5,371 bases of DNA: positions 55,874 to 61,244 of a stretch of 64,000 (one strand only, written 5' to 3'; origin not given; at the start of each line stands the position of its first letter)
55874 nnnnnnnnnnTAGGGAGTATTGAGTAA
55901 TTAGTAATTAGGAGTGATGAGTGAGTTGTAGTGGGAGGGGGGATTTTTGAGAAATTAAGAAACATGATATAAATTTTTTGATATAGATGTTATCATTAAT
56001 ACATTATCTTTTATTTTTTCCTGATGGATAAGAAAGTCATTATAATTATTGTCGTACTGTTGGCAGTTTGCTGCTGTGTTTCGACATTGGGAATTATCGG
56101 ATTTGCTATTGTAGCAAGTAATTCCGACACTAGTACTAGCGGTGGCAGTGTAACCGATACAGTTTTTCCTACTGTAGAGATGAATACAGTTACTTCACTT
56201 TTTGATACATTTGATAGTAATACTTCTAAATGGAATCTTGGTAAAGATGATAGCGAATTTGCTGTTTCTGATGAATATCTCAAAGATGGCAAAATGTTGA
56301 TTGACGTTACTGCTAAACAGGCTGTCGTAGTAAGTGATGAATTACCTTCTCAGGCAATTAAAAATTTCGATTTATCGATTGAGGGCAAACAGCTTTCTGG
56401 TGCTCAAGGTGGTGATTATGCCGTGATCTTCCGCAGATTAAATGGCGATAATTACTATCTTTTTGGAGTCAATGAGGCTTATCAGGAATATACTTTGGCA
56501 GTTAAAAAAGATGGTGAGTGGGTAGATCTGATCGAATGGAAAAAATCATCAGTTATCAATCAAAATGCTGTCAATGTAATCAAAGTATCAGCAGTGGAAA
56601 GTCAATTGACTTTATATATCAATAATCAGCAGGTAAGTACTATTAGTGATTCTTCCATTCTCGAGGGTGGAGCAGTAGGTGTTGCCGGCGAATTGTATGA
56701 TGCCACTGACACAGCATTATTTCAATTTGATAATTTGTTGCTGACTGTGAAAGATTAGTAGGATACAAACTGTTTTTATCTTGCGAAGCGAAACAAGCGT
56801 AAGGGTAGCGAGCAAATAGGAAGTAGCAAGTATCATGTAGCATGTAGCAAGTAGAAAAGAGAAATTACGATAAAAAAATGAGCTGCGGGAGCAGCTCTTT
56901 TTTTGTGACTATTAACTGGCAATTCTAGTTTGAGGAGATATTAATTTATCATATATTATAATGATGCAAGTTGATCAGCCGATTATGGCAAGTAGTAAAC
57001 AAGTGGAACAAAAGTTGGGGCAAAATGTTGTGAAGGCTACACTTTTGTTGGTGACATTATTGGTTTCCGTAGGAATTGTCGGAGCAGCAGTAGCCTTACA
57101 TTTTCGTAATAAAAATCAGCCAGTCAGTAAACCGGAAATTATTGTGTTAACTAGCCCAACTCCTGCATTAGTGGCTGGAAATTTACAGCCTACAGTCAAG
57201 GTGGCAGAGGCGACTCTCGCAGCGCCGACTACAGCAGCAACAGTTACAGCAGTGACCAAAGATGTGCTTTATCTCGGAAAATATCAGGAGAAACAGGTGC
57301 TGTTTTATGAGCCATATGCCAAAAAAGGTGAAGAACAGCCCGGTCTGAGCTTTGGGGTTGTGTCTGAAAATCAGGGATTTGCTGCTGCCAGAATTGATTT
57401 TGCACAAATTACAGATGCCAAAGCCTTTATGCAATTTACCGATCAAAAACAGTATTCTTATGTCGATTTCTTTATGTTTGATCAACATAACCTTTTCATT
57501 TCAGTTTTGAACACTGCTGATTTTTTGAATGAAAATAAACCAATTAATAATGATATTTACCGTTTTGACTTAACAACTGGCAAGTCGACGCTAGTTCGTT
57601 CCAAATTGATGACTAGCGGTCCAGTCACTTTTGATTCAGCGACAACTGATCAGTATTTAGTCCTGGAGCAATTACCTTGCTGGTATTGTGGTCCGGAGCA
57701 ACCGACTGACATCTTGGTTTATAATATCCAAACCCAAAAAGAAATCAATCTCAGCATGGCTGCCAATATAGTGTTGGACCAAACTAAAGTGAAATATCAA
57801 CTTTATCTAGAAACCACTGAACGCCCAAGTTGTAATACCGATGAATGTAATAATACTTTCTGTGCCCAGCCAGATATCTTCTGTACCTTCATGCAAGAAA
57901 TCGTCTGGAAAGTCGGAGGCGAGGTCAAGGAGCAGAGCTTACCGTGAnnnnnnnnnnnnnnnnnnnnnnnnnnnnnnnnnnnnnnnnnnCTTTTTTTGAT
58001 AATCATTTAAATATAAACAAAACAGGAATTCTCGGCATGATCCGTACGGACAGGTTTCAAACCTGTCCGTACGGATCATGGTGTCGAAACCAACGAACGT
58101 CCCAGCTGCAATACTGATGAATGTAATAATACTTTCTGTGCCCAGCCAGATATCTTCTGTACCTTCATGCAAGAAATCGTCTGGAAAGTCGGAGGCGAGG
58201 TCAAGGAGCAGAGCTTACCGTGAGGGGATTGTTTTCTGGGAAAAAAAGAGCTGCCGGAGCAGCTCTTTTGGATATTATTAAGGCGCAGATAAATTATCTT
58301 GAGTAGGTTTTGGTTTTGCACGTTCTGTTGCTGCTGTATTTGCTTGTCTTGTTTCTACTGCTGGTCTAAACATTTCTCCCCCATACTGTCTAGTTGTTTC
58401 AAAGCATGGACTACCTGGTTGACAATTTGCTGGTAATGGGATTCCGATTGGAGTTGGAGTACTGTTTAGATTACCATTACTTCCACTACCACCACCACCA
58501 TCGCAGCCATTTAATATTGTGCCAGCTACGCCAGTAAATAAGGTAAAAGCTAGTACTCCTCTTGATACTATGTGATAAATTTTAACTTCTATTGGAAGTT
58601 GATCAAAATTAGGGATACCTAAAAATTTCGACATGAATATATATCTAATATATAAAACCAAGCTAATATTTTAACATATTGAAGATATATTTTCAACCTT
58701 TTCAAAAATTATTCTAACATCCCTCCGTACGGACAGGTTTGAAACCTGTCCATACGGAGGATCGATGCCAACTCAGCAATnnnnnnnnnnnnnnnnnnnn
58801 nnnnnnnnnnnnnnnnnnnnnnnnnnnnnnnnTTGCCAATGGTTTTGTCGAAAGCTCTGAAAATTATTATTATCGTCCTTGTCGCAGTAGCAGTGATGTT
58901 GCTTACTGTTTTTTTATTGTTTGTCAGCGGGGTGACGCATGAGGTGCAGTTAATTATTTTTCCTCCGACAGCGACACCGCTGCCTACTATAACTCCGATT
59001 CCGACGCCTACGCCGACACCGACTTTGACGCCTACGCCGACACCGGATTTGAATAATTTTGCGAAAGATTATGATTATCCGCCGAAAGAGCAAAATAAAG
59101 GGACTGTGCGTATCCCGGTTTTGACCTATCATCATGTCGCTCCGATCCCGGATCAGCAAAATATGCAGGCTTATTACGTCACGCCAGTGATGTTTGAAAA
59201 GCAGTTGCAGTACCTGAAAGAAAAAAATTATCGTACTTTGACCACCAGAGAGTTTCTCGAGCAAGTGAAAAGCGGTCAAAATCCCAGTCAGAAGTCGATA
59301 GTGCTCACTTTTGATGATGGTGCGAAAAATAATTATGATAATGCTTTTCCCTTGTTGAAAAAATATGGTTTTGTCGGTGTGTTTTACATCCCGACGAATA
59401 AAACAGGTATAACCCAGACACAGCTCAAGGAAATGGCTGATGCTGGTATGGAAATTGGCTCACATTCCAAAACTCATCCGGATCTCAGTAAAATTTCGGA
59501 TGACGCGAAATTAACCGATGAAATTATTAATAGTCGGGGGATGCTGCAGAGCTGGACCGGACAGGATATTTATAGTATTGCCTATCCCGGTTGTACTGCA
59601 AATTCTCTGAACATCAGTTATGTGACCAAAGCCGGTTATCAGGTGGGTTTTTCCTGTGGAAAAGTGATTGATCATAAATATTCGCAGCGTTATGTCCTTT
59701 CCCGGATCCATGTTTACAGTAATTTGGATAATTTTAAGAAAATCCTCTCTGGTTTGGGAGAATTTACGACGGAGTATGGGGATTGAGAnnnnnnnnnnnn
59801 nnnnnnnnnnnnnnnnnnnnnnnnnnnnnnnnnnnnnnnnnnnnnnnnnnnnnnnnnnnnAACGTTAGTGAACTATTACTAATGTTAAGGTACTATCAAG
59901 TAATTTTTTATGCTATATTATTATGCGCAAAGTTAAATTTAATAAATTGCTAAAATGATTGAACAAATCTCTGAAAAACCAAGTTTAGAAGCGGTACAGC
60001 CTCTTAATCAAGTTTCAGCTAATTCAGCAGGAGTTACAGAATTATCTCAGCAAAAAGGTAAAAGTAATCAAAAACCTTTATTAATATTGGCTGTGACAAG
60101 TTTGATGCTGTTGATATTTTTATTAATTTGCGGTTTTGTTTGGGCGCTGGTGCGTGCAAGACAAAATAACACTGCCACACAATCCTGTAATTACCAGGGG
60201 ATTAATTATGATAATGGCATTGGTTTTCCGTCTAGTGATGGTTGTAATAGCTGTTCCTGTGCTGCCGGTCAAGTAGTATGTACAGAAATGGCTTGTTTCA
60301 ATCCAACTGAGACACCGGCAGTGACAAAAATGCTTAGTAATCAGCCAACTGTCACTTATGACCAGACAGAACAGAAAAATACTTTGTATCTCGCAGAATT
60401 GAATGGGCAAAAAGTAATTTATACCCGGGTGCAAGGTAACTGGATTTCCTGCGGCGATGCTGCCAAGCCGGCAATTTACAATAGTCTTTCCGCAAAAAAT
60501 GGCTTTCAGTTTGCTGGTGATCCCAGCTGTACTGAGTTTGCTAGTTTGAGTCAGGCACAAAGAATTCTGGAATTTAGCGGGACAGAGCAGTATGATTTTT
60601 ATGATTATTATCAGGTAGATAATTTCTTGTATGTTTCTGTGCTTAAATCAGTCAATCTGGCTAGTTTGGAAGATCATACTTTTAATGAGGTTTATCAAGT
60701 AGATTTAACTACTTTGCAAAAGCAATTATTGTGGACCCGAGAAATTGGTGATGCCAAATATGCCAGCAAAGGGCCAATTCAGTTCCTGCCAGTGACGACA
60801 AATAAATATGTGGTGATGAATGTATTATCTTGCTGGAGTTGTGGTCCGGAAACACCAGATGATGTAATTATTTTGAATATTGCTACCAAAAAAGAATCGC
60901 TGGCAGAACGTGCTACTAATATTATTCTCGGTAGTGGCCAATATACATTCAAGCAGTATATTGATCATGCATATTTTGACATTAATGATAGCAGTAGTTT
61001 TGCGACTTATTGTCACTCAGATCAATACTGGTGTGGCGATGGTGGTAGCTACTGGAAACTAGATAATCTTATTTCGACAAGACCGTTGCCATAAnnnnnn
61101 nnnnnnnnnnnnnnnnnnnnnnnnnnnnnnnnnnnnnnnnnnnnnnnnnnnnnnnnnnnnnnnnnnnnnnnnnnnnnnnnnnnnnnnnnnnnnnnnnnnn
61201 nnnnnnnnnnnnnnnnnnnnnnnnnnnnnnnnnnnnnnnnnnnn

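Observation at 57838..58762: Palindrome-bounded ~700-bp insertion carrying a duplicated gene 3' end plus terminator and a small secreted-protein gene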

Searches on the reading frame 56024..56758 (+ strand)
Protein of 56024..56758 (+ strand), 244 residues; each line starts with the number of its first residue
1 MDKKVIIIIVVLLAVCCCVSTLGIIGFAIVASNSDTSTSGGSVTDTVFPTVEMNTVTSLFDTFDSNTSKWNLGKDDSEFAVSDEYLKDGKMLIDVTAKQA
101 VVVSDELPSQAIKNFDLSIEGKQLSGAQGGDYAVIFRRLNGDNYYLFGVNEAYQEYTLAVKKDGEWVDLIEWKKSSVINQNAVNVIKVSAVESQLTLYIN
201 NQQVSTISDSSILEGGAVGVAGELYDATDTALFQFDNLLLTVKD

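Call 10: search_protein_families(library=pfam, proteins=[window:56024-56758:+], max_evalue=0.01)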
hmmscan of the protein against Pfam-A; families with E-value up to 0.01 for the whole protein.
window:56024-56758:+ (244 aa): 1 family
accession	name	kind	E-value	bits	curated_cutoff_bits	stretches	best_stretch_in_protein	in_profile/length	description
PF06439.18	3keto-disac_hyd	-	0.00071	20.1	26.8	1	57-212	3-156/187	3-keto-disaccharide hydrolase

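Call 86: find_encoding_contigs(protein=window:56024-56758:+, flank=10000, max_places=10)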
Protein window:56024-56758:+ (244 aa): 2 contigs read that carry it; 2 places shown.
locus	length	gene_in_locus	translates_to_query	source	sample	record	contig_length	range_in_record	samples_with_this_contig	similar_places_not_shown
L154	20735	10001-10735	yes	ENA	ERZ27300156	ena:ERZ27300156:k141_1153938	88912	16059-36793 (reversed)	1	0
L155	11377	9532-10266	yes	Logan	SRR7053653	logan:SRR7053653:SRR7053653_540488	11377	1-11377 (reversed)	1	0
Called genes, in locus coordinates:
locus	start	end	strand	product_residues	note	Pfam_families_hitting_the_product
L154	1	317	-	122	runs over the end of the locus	PF01687:Flavokinase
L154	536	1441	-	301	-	PF00892:EamA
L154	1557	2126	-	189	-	PF13489:Methyltransf_23, PF08241:Methyltransf_11, PF13649:Methyltransf_25 (weak)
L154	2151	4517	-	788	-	-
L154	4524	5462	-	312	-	PF13462:Thioredoxin_4 (faint)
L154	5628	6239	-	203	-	-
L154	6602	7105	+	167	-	PF00583:Acetyltransf_1, PF13673:Acetyltransf_10, PF13527:Acetyltransf_9 (weak), PF13508:Acetyltransf_7, PF08445:FR47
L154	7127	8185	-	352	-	-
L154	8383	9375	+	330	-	-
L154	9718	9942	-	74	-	-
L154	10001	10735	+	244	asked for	-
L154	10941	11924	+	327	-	-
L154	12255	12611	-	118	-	-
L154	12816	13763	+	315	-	PF01522:Polysacc_deac_1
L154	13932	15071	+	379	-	PF05375:Pacifastin_I (weak)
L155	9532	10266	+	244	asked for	-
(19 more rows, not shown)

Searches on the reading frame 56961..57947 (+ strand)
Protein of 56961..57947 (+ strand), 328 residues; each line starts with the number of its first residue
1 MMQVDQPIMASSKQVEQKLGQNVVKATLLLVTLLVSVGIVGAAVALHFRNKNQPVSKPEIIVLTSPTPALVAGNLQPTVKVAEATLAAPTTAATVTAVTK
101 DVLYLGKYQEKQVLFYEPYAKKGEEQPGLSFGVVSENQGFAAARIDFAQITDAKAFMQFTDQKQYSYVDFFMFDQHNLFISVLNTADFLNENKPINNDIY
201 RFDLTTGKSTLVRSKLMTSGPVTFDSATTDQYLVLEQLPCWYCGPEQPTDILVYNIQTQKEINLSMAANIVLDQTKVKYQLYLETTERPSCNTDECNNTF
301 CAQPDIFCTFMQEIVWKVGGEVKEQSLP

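Call 10: search_protein_families(library=pfam, proteins=[window:56961-57947:+], max_evalue=0.01)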
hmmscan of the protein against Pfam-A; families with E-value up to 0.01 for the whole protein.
window:56961-57947:+ (328 aa): 0 families

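Call 15: find_encoding_contigs(protein=window:56961-57947:+, flank=10000, max_places=10)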
Protein window:56961-57947:+ (328 aa): no gene with exactly this product is on record in the collection.

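Call 24: find_homologous_proteins(query=window:56961-57947:+)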
Query window:56961-57947:+ (328 aa): 1 proteins with E <= 0.001 among 3782 candidates.
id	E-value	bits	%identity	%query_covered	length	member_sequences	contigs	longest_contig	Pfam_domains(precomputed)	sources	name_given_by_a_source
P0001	2.2e-214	728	100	100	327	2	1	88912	-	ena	-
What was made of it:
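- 56961..57947 (+): Gene A: 328-aa orphan membrane-anchored protein (NCBI WCJ58_00325) whose 3' end is duplicated. Call 24: the only hit among 5.8 billion proteins is itself.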

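Call 26: find_related_loci(query=window:56961-57947:+, collection=metagenome_contigs, flank=6000)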
Query window:56961-57947:+ (328 aa) in metagenome_contigs; peptide patterns used: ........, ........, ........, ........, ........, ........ (x = any residue, [..] = any of these).
56 stretches matched a pattern, but none encodes a relative of the query by tblastn (E <= 1e-3).
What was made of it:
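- Gene A has no relative in the databases that could reveal the ancestral arrangement (calls 24, 26).
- Tried and rejected: A metagenome scan for gene A relatives found none (call 26).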

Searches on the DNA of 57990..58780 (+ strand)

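Call 89: search_dna_similar(query=window:57990-58780:+, collection=plasmids, mode=distant, max_rows=5)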
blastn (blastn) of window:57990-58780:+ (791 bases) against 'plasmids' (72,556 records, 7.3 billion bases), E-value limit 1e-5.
No match.

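Call 90: search_dna_similar(query=window:57990-58780:+, collection=phages, mode=distant, max_rows=5)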
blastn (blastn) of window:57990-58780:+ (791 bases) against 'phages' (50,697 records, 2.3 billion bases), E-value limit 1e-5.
No match.
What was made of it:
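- On IS200/IS605-type non-autonomous element (the 58036-58762 segment as a unit): The segment has no plasmid or phage match (calls 89, 90).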

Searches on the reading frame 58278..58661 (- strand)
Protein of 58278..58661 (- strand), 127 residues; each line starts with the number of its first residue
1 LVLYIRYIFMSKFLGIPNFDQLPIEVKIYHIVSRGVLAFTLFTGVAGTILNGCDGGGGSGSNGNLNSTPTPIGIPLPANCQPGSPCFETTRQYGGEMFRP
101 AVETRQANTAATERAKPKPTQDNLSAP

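Call 10: search_protein_families(library=pfam, proteins=[window:58278-58661:-], max_evalue=0.01)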
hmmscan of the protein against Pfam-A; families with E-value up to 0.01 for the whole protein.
window:58278-58661:- (127 aa): 0 families
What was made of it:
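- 58278..58634 (-): Small orphan gene (118 aa, NCBI WCJ58_00330). It has an N-terminal hydrophobic stretch followed by Cys, and a Gly/Ser/Pro-rich remainder. It is terminated by T'. Call 10: no Pfam hit.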

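Call 16: find_encoding_contigs(protein=window:58278-58634:-, flank=10000, max_places=10)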
Protein window:58278-58634:- (118 aa): 2 contigs read that carry it; 2 places shown.
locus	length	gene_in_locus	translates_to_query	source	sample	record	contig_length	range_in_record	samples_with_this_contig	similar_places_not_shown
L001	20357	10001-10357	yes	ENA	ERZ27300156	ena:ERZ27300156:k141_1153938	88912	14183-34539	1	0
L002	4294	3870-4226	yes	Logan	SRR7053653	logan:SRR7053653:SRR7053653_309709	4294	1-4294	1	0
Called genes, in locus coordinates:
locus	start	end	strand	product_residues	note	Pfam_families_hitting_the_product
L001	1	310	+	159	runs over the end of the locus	PF07963:N_methyl (weak)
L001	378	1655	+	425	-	PF00437:T2SSE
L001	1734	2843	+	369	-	PF00482:T2SSF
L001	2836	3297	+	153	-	-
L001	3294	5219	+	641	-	PF08309:LVIVD (faint)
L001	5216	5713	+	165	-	-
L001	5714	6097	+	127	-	-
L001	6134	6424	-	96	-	-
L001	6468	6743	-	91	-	-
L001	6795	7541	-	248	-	PF00535:Glycos_transf_2, PF10111:Glyco_tranf_2_2, PF13641:Glyco_tranf_2_3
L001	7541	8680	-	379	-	PF05375:Pacifastin_I (weak)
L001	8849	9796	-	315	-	PF01522:Polysacc_deac_1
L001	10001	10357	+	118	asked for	-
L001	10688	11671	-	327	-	-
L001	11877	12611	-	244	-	-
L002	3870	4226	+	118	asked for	-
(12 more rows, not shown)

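Call 25: find_homologous_proteins(query=window:58278-58634:-)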
Query window:58278-58634:- (118 aa): 1 proteins with E <= 0.001 among 5 candidates.
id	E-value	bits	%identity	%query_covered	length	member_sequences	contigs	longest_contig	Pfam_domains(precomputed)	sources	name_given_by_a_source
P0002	4.6e-74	264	100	100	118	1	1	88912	-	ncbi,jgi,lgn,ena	ncbi:MAG: hypothetical protein WCJ58_00330 [bacterium]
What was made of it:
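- Tried and rejected: Gene A and the small protein have no homologue apart from themselves among 5.8 billion proteins (calls 24, 25).
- The small protein is unique among 5.8 billion proteins (call 25), and there are no plasmid or phage matches (calls 89, 90).
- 58278..58634 (-): Call 25: no homologue apart from itself.
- On IS200/IS605-type non-autonomous element (the 58036-58762 segment as a unit): The cargo protein is unique among 5.8 billion proteins (call 25).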

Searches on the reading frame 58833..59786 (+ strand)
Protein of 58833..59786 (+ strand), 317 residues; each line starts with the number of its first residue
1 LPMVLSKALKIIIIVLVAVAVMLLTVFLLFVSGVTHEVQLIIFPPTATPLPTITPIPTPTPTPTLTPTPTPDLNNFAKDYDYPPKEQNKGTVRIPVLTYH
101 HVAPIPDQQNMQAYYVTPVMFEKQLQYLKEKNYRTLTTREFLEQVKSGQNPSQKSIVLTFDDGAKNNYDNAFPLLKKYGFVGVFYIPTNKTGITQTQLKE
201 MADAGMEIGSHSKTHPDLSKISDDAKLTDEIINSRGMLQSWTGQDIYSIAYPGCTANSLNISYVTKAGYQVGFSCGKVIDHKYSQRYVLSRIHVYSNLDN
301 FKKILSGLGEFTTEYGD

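Call 10: search_protein_families(library=pfam, proteins=[window:58833-59786:+], max_evalue=0.01)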
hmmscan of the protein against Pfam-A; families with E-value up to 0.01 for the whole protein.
window:58833-59786:+ (317 aa): 1 family
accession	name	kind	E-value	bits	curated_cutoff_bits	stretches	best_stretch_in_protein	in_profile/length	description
PF01522.26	Polysacc_deac_1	-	9.1e-27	93.9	23.1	1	149-271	2-123/124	Polysaccharide deacetylase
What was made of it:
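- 58839..59786 (+): Polysaccharide deacetylase gene bounding the locus on the right. Call 10 (PF01522, 93.9 bits).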

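Call 27: list_cluster_members(proteins=[P0001, P0002, window:58839-59786:+])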
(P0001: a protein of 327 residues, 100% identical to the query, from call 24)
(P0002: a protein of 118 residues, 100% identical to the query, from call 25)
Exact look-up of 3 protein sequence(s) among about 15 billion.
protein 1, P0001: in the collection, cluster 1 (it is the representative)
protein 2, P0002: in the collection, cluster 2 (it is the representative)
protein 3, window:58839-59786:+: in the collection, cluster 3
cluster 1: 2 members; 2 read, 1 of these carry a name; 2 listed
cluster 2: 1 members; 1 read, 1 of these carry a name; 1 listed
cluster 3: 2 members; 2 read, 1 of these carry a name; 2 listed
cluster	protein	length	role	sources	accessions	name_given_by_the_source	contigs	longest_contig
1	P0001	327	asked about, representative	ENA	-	-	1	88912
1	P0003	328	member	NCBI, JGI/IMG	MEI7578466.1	MAG: hypothetical protein WCJ58_00325 [bacterium]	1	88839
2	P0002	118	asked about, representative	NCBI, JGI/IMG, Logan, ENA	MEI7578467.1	MAG: hypothetical protein WCJ58_00330 [bacterium]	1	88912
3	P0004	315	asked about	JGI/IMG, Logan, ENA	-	-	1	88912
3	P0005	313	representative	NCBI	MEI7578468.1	MAG: polysaccharide deacetylase family protein [bacterium]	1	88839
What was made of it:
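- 58839..59786 (+): Call 27.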

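Call 85: find_encoding_contigs(protein=window:58839-59786:+, flank=10000, max_places=10)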
Protein window:58839-59786:+ (315 aa): 2 contigs read that carry it; 2 places shown.
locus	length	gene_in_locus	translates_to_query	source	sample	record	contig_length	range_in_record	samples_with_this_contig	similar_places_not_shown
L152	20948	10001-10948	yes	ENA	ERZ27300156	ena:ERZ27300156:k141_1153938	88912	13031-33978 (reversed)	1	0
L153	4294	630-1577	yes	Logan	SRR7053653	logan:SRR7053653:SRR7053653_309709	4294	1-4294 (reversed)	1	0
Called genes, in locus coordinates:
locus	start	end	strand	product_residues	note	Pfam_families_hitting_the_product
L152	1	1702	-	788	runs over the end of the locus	-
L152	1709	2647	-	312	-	PF13462:Thioredoxin_4 (faint)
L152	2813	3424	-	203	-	-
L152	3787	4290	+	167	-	PF00583:Acetyltransf_1, PF13673:Acetyltransf_10, PF13527:Acetyltransf_9 (weak), PF13508:Acetyltransf_7, PF08445:FR47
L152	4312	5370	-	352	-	-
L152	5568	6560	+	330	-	-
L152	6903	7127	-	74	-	-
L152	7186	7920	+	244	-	-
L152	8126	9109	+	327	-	-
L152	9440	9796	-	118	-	-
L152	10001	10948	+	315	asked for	PF01522:Polysacc_deac_1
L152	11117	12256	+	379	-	PF05375:Pacifastin_I (weak)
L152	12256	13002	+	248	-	PF00535:Glycos_transf_2, PF10111:Glyco_tranf_2_2, PF13641:Glyco_tranf_2_3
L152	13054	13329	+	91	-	-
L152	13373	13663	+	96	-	-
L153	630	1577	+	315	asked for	PF01522:Polysacc_deac_1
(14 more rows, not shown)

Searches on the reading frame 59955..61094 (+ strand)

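Call 10: search_protein_families(library=pfam, proteins=[window:59955-61094:+], max_evalue=0.01)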
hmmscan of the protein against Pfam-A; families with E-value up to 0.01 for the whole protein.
window:59955-61094:+ (379 aa): 2 families
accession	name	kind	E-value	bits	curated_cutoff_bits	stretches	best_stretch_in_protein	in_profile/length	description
PF05375.19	Pacifastin_I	-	1e-06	28.8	27.9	1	95-118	10-34/40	Pacifastin inhibitor (LCMII)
PF00093.24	VWC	-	0.0031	18.2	27.6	1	78-115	1-37/57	von Willebrand factor type C domain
